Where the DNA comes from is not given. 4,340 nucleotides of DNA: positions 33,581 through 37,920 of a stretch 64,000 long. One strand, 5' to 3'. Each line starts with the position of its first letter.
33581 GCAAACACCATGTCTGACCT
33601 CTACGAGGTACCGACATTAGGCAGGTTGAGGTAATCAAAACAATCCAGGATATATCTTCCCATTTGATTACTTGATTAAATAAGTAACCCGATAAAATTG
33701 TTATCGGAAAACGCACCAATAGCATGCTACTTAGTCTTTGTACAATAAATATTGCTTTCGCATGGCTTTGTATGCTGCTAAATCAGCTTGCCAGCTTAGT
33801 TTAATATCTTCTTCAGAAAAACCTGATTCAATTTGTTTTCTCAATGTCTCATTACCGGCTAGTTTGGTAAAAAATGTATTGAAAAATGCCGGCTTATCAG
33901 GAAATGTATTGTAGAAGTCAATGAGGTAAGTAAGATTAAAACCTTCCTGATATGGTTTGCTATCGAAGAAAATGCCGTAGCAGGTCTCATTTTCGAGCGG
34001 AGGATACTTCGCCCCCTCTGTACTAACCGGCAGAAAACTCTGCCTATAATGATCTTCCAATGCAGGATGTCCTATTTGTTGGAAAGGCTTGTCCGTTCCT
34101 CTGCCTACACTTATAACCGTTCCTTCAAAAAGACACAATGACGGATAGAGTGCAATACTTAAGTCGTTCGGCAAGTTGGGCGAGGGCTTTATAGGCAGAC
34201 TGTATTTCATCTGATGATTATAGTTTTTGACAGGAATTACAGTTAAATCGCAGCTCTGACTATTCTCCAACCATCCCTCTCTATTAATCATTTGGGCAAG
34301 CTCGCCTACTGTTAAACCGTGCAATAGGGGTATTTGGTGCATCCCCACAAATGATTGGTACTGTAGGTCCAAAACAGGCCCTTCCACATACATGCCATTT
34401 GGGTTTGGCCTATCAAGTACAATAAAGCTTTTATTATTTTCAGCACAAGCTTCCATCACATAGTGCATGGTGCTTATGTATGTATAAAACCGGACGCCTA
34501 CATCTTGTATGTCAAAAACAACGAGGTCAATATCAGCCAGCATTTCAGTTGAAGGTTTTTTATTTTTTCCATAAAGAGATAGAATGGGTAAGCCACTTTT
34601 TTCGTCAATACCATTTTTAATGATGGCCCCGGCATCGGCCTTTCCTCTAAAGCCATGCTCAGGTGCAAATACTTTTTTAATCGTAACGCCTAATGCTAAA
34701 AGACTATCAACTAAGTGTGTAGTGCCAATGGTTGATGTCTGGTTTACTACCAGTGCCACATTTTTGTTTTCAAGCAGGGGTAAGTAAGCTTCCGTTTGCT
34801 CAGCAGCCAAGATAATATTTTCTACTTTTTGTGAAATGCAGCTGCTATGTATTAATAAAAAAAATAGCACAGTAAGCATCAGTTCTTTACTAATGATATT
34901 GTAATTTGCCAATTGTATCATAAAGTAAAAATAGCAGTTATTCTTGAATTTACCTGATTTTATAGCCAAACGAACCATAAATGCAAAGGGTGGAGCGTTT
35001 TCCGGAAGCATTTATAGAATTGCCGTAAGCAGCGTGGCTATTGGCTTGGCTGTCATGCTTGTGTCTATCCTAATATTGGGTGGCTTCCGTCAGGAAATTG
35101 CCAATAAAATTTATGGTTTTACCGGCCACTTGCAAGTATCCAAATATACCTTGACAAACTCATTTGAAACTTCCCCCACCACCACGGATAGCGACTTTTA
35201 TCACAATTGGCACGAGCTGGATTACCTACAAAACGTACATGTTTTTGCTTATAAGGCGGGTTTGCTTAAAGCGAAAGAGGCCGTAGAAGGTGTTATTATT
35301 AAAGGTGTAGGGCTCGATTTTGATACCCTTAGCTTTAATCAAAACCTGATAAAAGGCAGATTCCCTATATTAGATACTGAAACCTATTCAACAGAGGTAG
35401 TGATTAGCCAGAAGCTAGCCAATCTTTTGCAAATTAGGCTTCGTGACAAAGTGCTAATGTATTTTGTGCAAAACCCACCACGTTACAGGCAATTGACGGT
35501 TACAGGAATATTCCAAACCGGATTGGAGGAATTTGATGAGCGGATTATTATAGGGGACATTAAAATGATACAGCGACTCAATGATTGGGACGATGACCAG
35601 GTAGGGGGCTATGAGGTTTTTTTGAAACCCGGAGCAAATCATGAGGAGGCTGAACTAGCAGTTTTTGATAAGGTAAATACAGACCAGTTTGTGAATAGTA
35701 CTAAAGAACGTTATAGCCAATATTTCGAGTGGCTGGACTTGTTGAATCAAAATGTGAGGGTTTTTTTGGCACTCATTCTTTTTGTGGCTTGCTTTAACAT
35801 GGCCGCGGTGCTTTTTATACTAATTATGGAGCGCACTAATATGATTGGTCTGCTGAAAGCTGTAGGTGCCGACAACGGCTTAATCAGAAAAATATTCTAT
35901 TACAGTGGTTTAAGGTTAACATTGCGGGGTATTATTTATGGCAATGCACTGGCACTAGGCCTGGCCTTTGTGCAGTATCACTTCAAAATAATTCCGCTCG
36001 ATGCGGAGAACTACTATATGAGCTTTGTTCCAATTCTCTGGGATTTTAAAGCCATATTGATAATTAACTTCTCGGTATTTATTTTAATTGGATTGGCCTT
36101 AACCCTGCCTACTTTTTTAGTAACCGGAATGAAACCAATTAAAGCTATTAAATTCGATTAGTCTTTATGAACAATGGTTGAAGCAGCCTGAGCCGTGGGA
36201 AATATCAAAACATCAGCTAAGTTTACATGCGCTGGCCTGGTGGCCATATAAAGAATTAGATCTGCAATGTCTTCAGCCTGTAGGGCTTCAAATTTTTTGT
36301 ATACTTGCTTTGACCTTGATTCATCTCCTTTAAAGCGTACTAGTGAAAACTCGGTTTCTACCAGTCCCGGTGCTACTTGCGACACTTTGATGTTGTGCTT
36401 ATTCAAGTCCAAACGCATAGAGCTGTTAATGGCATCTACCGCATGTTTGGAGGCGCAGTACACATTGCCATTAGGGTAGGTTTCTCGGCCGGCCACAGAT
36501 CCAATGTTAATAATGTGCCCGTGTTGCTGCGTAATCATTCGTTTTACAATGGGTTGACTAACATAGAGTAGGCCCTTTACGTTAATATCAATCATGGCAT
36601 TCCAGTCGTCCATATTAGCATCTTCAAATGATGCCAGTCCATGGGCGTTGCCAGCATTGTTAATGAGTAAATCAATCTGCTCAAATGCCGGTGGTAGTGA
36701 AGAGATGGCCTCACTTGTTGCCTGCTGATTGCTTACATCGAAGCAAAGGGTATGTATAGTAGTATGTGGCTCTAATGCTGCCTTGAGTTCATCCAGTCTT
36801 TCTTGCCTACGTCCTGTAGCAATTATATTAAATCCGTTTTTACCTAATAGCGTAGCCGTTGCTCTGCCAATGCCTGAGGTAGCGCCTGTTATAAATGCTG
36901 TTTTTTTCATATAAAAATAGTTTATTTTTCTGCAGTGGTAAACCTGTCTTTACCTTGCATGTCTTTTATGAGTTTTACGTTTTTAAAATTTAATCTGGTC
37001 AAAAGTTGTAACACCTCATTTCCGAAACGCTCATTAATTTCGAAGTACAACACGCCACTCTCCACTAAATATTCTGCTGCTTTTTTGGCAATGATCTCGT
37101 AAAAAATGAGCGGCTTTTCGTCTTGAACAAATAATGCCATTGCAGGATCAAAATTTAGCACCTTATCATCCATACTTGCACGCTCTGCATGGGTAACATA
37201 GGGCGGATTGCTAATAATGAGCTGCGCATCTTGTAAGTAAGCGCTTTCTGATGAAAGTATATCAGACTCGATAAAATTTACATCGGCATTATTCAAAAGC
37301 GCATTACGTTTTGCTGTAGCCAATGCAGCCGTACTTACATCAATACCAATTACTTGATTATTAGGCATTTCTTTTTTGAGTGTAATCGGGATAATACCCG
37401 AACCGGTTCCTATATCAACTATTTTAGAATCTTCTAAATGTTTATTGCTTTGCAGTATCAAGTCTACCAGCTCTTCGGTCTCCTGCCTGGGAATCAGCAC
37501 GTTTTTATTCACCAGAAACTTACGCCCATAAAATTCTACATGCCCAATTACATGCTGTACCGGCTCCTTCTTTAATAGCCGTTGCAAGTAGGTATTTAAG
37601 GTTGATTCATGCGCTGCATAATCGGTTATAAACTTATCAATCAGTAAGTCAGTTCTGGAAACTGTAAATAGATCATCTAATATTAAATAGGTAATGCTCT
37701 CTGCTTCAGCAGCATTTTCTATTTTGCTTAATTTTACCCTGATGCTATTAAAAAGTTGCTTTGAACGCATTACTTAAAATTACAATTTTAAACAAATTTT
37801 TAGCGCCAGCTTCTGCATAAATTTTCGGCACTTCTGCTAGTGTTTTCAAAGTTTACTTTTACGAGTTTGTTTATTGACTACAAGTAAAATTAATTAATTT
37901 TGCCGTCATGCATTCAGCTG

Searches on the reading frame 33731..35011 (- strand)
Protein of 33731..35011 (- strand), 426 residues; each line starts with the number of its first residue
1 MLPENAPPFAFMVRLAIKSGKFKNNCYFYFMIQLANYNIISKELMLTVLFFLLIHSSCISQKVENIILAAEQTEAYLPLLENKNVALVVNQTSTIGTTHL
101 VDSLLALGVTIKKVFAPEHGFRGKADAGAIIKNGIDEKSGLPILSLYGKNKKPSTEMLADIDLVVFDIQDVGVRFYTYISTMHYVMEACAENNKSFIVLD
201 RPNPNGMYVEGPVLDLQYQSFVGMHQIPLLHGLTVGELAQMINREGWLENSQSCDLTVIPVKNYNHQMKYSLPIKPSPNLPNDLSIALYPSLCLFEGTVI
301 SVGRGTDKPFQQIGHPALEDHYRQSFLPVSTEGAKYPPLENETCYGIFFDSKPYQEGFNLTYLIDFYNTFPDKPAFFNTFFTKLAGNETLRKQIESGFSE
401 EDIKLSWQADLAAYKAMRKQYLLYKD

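Call 9: search_protein_families(library=pfam, proteins=[window:33731-35011:-])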
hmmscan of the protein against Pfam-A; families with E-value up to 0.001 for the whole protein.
window:33731-35011:- (426 aa): 2 families
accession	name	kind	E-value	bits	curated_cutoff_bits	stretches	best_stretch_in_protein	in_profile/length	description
PF07075.17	NamZ_N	-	1.7e-84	282.7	26.9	1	85-282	1-201/203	Exo-beta-N-acetylmuramidase NamZ, N-terminal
PF20732.2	NamZ_C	-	1.5e-31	110.7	25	1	288-424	2-152/152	Exo-beta-N-acetylmuramidase NamZ, C-terminal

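Call 16: find_homologous_proteins(query=window:33731-35011:-, max_evalue=1e-80)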
Query window:33731-35011:- (426 aa): 7995 proteins with E <= 1e-80 among 8000 candidates; the best 120 are listed.
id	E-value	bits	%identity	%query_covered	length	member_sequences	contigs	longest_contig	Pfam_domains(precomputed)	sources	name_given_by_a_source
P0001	8.1e-267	903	100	93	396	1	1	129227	PF07075.18,PF20732.3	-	-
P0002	1.4e-190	652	73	93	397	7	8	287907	PF07075.18,PF20732.3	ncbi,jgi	jgi:uncharacterized protein YbbC (DUF1343 family)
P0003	3.5e-190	650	72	93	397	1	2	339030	PF07075.18,PF20732.3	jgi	-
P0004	2.3e-179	615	72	86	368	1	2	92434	PF07075.18,PF20732.3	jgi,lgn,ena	-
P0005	9.4e-178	609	67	93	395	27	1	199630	PF07075.18,PF20732.3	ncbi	ncbi:MAG: exo-beta-N-acetylmuramidase NamZ family protein [Bacteroidota bacterium]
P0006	4.0e-177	607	66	93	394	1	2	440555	PF07075.18,PF20732.3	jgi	-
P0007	1.1e-176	606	66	92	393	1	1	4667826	PF07075.18,PF20732.3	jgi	jgi:uncharacterized protein YbbC (DUF1343 family)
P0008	2.6e-176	605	66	93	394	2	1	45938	PF07075.18,PF20732.3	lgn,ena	-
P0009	3.4e-176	604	67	93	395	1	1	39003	PF07075.18,PF20732.3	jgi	jgi:uncharacterized protein YbbC (DUF1343 family)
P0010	3.9e-176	604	66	93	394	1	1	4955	PF07075.18,PF20732.3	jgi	jgi:uncharacterized protein YbbC (DUF1343 family)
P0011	2.2e-175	601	66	93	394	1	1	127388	PF07075.18,PF20732.3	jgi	-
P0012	3.4e-175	601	65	93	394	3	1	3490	PF07075.18,PF20732.3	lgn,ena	-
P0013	8.9e-175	599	66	93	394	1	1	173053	PF07075.18,PF20732.3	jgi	-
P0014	1.2e-173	596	65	93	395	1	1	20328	PF07075.18,PF20732.3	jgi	jgi:uncharacterized protein YbbC (DUF1343 family)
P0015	1.3e-172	592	66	92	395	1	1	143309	PF07075.18,PF20732.3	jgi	-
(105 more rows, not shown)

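Call 17: find_encoding_contigs(protein=P0002, flank=5000, max_places=3)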
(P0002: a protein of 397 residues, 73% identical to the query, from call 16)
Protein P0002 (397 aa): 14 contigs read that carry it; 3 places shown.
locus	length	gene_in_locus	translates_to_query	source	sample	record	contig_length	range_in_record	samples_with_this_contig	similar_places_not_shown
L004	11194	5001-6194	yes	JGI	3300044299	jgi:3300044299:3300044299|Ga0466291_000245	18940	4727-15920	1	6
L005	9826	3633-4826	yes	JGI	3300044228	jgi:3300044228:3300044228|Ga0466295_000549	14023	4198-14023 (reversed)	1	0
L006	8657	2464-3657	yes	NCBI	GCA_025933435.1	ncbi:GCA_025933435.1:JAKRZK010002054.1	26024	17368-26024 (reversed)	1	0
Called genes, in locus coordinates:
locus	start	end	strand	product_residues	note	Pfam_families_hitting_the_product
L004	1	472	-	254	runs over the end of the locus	PF10342:Kre9_KNH (weak)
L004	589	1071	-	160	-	PF13185:GAF_2, PF01590:GAF (weak)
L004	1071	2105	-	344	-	PF00383:dCMP_cyt_deam_1, PF14437:MafB19-deam, PF01872:RibD_C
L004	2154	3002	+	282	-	PF17827:PrmC_N, PF02390:Methyltransf_4 (faint), PF02384:N6_Mtase (weak), PF05175:MTS, PF06325:PrmA, PF13847:Methyltransf_31, PF08242:Methyltransf_12 (weak), PF13649:Methyltransf_25, +1 more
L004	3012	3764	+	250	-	PF00106:adh_short, PF01370:Epimerase (weak), PF08659:KR, PF13561:adh_short_C2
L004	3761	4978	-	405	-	PF12704:MacB_PCD, PF02687:FtsX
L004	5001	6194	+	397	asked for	PF07075:NamZ_N, PF20732:NamZ_C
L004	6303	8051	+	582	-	PF05231:MASE1, PF00512:HisKA, PF13581:HATPase_c_2 (weak), PF02518:HATPase_c, PF14501:HATPase_c_5 (weak)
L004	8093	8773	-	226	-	PF03544:TonB_C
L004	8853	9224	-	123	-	PF04892:VanZ-LLP1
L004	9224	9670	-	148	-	PF01597:GCV_H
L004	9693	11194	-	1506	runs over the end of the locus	?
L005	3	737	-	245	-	?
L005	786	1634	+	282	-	PF17827:PrmC_N, PF02390:Methyltransf_4 (faint), PF02384:N6_Mtase (weak), PF05175:MTS, PF06325:PrmA, PF13847:Methyltransf_31, PF08242:Methyltransf_12 (weak), PF13649:Methyltransf_25, +1 more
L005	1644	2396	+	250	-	PF00106:adh_short, PF01370:Epimerase (weak), PF08659:KR, PF13561:adh_short_C2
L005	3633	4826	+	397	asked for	PF07075:NamZ_N, PF20732:NamZ_C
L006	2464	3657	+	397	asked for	PF07075:NamZ_N, PF20732:NamZ_C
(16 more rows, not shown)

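Call 18: find_encoding_contigs(protein=P0003, flank=5000, max_places=2)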
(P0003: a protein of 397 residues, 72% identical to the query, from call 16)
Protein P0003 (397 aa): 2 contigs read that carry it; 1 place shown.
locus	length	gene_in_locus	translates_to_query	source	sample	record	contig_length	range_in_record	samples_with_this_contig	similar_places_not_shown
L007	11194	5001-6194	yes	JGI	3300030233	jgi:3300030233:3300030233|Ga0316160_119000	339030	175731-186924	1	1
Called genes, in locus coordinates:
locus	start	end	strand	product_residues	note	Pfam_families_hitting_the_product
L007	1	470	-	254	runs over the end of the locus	PF10342:Kre9_KNH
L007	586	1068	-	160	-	PF13185:GAF_2, PF01590:GAF (weak)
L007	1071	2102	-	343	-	PF00383:dCMP_cyt_deam_1, PF14437:MafB19-deam, PF01872:RibD_C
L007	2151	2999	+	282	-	PF17827:PrmC_N, PF05175:MTS, PF06325:PrmA, PF13847:Methyltransf_31, PF13649:Methyltransf_25 (weak)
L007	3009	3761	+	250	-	PF00106:adh_short, PF01370:Epimerase (weak), PF08659:KR, PF23441:SDR (faint), PF13561:adh_short_C2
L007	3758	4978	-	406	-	PF12704:MacB_PCD, PF02687:FtsX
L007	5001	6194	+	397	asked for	PF07075:NamZ_N, PF20732:NamZ_C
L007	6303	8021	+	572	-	PF05231:MASE1, PF00512:HisKA, PF02518:HATPase_c, PF13581:HATPase_c_2 (weak), PF14501:HATPase_c_5 (faint)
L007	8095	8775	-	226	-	PF03544:TonB_C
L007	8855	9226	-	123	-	PF04892:VanZ-LLP1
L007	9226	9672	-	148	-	PF01597:GCV_H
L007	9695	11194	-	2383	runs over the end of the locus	PF14349:SprA_N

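Call 33: find_encoding_contigs(protein=P0004, flank=6000, max_places=2)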
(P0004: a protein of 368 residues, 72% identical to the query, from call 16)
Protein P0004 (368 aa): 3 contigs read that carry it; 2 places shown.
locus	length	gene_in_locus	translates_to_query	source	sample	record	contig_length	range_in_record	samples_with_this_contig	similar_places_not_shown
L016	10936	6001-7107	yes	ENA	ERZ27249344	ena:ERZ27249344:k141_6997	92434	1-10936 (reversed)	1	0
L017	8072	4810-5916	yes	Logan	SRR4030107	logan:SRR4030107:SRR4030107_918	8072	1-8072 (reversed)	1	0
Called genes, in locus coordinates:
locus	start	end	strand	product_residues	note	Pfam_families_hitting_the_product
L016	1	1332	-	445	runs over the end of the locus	PF13638:PIN_4, PF02562:PhoH, PF13604:AAA_30 (faint), PF13245:AAA_19 (faint)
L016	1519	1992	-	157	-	PF01590:GAF, PF13185:GAF_2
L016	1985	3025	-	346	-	PF00383:dCMP_cyt_deam_1, PF14437:MafB19-deam (weak), PF01872:RibD_C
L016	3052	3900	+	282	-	PF17827:PrmC_N, PF05175:MTS, PF06325:PrmA, PF13847:Methyltransf_31, PF13649:Methyltransf_25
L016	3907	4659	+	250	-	PF00106:adh_short, PF01370:Epimerase (weak), PF08659:KR, PF23441:SDR, PF13561:adh_short_C2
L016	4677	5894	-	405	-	PF12704:MacB_PCD, PF02687:FtsX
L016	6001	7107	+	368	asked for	PF07075:NamZ_N, PF20732:NamZ_C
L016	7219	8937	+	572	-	PF05231:MASE1, PF00512:HisKA, PF02518:HATPase_c, PF14501:HATPase_c_5 (faint)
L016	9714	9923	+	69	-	-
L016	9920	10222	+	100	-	PF05016:ParE_toxin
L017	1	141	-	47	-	?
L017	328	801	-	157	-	PF01590:GAF, PF13185:GAF_2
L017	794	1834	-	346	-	PF00383:dCMP_cyt_deam_1, PF14437:MafB19-deam (weak), PF01872:RibD_C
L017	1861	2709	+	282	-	PF17827:PrmC_N, PF05175:MTS, PF06325:PrmA, PF13847:Methyltransf_31, PF13649:Methyltransf_25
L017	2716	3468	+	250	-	PF00106:adh_short, PF01370:Epimerase (weak), PF08659:KR, PF23441:SDR, PF13561:adh_short_C2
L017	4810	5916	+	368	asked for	PF07075:NamZ_N, PF20732:NamZ_C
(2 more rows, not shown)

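Call 34: find_encoding_contigs(protein=P0005, flank=6000, max_places=2)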
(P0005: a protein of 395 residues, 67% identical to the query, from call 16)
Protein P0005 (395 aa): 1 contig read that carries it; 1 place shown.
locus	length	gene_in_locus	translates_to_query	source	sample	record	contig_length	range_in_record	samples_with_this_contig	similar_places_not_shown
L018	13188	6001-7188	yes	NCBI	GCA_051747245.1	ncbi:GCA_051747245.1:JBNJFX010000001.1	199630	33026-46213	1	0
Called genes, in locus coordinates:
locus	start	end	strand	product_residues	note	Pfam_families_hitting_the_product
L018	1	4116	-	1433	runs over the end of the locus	PF00929:RNase_T, PF02811:PHP, PF07733:DNA_pol3_alpha, PF17657:DNA_pol3_finger, PF14579:HHH_6, PF01336:tRNA_anti-codon (weak)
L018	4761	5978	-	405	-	PF12704:MacB_PCD, PF02687:FtsX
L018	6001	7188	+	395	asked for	PF07075:NamZ_N, PF20732:NamZ_C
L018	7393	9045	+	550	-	PF00342:PGI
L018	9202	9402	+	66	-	-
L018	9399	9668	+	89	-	PF05016:ParE_toxin (weak)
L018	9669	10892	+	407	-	PF00890:FAD_binding_2 (weak), PF01266:DAO (faint), PF03486:HI0933_like, PF07992:Pyr_redox_2 (weak), PF13738:Pyr_redox_3 (faint), PF22780:HI0933_like_1st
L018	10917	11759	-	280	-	PF03705:CheR_N (weak), PF01739:CheR, PF08241:Methyltransf_11 (faint), PF08242:Methyltransf_12 (faint), PF13649:Methyltransf_25 (faint), PF13847:Methyltransf_31 (faint)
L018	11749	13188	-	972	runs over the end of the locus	PF13185:GAF_2, PF08448:PAS_4, PF13426:PAS_9, PF00989:PAS, PF08448:PAS_4, PF08447:PAS_3, PF13426:PAS_9, PF08448:PAS_4, +8 more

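Call 35: find_encoding_contigs(protein=P0007, flank=6000, max_places=2)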
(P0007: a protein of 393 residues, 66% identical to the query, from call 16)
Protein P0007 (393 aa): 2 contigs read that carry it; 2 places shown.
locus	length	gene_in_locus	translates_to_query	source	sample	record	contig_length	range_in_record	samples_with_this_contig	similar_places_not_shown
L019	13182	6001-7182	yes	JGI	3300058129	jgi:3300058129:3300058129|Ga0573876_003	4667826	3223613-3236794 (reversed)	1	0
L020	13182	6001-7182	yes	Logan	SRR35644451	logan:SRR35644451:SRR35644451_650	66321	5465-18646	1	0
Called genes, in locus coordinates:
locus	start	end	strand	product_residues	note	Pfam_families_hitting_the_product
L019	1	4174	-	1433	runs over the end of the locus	PF00929:RNase_T, PF02811:PHP, PF07733:DNA_pol3_alpha, PF17657:DNA_pol3_finger, PF14579:HHH_6, PF01336:tRNA_anti-codon (weak)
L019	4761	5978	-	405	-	PF12704:MacB_PCD, PF02687:FtsX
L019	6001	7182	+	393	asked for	PF07075:NamZ_N, PF20732:NamZ_C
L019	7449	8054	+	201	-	-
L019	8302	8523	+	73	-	-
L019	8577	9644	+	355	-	PF15869:TolB_like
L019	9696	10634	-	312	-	PF08331:QueG_DUF1730, PF13187:Fer4_9 (faint), PF00037:Fer4 (faint), PF13484:Fer4_16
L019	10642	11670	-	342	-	PF05496:RuvB_N, PF00004:AAA, PF07728:AAA_5 (faint), PF17864:AAA_lid_4, PF05491:WHD_RuvB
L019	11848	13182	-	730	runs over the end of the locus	PF05569:Peptidase_M56, PF01435:Peptidase_M48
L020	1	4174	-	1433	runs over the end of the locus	PF00929:RNase_T, PF02811:PHP, PF07733:DNA_pol3_alpha, PF17657:DNA_pol3_finger, PF14579:HHH_6, PF01336:tRNA_anti-codon (weak)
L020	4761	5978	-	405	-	PF12704:MacB_PCD, PF02687:FtsX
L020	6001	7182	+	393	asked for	PF07075:NamZ_N, PF20732:NamZ_C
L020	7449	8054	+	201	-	-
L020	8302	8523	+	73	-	-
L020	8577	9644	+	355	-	PF15869:TolB_like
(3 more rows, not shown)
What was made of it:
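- Synteny: the closest relatives have a MASE1 histidine-kinase gene at this exact position, and more distant ones have pgi or hypothetical genes, so the site is a synteny break (calls 17, 18, 33-35).
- Tried and rejected: Synteny route: NamZ homologues were located (call 16) and their contigs fetched (calls 17, 18, 33-35).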

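Call 68: find_encoding_contigs(protein=P0001, flank=6000, max_places=10)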
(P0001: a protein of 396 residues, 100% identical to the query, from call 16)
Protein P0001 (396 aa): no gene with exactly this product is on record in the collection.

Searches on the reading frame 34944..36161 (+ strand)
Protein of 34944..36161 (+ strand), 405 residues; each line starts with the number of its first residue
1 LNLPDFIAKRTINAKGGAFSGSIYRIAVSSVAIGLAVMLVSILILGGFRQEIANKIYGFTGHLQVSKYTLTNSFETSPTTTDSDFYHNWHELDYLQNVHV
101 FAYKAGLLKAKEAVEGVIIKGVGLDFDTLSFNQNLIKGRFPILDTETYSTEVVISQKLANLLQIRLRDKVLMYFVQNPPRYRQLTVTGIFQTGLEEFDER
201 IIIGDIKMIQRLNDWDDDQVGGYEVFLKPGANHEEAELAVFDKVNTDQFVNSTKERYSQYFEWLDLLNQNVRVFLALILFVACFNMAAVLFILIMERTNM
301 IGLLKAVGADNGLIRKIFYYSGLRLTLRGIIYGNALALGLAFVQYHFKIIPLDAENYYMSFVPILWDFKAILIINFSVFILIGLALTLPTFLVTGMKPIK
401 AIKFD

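Call 9: search_protein_families(library=pfam, proteins=[window:34944-36161:+])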
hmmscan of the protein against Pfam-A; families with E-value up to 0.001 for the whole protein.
window:34944-36161:+ (405 aa): 2 families
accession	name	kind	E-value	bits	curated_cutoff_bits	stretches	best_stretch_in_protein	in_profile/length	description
PF02687.27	FtsX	-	2.9e-10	40.7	25.5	1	273-398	2-120/120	FtsX-like permease C-terminal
PF12704.14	MacB_PCD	-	8.3e-10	39.7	27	1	26-237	3-201/207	MacB-like periplasmic core domain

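Call 67: find_encoding_contigs(protein=window:34944-36161:+, flank=6000, max_places=10)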
Protein window:34944-36161:+ (405 aa): no gene with exactly this product is on record in the collection.

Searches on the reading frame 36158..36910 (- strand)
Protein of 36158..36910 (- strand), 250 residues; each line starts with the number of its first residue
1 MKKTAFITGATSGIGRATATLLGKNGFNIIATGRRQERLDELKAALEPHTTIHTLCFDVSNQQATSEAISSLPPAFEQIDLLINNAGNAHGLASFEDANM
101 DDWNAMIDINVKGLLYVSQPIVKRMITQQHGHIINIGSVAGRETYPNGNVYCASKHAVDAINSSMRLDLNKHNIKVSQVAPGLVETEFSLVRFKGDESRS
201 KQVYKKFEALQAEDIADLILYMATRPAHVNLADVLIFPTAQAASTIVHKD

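Call 9: search_protein_families(library=pfam, proteins=[window:36158-36910:-])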
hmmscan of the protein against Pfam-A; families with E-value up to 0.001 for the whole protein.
window:36158-36910:- (250 aa): 5 families
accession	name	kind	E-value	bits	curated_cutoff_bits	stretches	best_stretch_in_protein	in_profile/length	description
PF00106.31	adh_short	-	6.4e-54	182.8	26.6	1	3-188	1-186/195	short chain dehydrogenase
PF13561.12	adh_short_C2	-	5.9e-38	131.2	27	1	9-225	1-219/236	Enoyl-(Acyl carrier protein) reductase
PF08659.16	KR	-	3.5e-13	50.3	22.6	1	4-166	2-164/180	KR domain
PF01370.27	Epimerase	-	3.5e-07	30.3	20.9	1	6-164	2-155/240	NAD dependent epimerase/dehydratase family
PF13460.12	NAD_binding_10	-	4.2e-05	23.9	27.2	1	9-132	1-111/184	NAD(P)H-binding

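Call 69: find_encoding_contigs(protein=window:36158-36910:-, flank=8000, max_places=10)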
Protein window:36158-36910:- (250 aa): 1 contig read that carries it; 1 place shown.
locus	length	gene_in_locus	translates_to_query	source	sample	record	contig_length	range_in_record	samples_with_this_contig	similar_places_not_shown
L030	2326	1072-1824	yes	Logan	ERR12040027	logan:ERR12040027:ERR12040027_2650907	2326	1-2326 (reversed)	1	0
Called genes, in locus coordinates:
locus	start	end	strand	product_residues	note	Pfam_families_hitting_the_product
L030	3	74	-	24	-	?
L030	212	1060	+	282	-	PF17827:PrmC_N (weak), PF02384:N6_Mtase (weak), PF05175:MTS, PF06325:PrmA, PF02390:Methyltransf_4 (faint), PF13847:Methyltransf_31, PF13649:Methyltransf_25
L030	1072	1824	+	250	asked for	PF00106:adh_short, PF01370:Epimerase (weak), PF08659:KR, PF13561:adh_short_C2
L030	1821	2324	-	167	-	?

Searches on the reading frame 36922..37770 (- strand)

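Call 9: search_protein_families(library=pfam, proteins=[window:36922-37770:-])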
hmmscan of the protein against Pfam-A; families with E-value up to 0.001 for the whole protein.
window:36922-37770:- (282 aa): 15 families
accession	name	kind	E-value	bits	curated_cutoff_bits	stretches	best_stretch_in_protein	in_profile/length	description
PF05175.20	MTS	-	2.3e-17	63.6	23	1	107-196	25-113/170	Methyltransferase small domain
PF13847.12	Methyltransf_31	-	1.5e-10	41.3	27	1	114-193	4-82/145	Methyltransferase domain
PF13649.12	Methyltransf_25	-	3.8e-09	37.6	27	1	117-187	1-70/97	Methyltransferase domain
PF06325.19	PrmA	-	2.1e-08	34.5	22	1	111-188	159-233/296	Ribosomal protein L11 methyltransferase (PrmA)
PF17827.6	PrmC_N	-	9e-07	29.8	23.4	1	13-76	9-71/71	PrmC N-terminal domain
PF02384.22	N6_Mtase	-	6.9e-06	26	20.4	1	100-212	33-154/311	N-6 DNA Methylase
PF02390.23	Methyltransf_4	-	1.8e-05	24.7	24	1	116-182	4-71/173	Putative methyltransferase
PF08242.18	Methyltransf_12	-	2.1e-05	25.6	30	1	118-174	1-61/98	Methyltransferase domain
PF10294.15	Methyltransf_16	-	9.5e-05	22.6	21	0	107-165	40-98/174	Lysine methyltransferase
PF08241.18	Methyltransf_11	-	0.00015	22.8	21.2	1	118-172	1-52/95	Methyltransferase domain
PF00398.26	RrnaAD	-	0.00015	21.4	24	1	80-191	7-109/263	Ribosomal RNA adenine dimethylase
PF12847.13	Methyltransf_18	-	0.00018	22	27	1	114-161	15-62/151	Methyltransferase domain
PF24675.1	NpmA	-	0.00074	19.3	60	0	113-154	23-64/214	16S rRNA (adenine(1408)-N(1))-methyltransferase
PF13489.12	Methyltransf_23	-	0.0008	19.6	27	0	99-168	7-72/164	Methyltransferase domain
PF13679.12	Methyltransf_32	-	0.00095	19.6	27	0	100-176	11-94/143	Methyltransferase domain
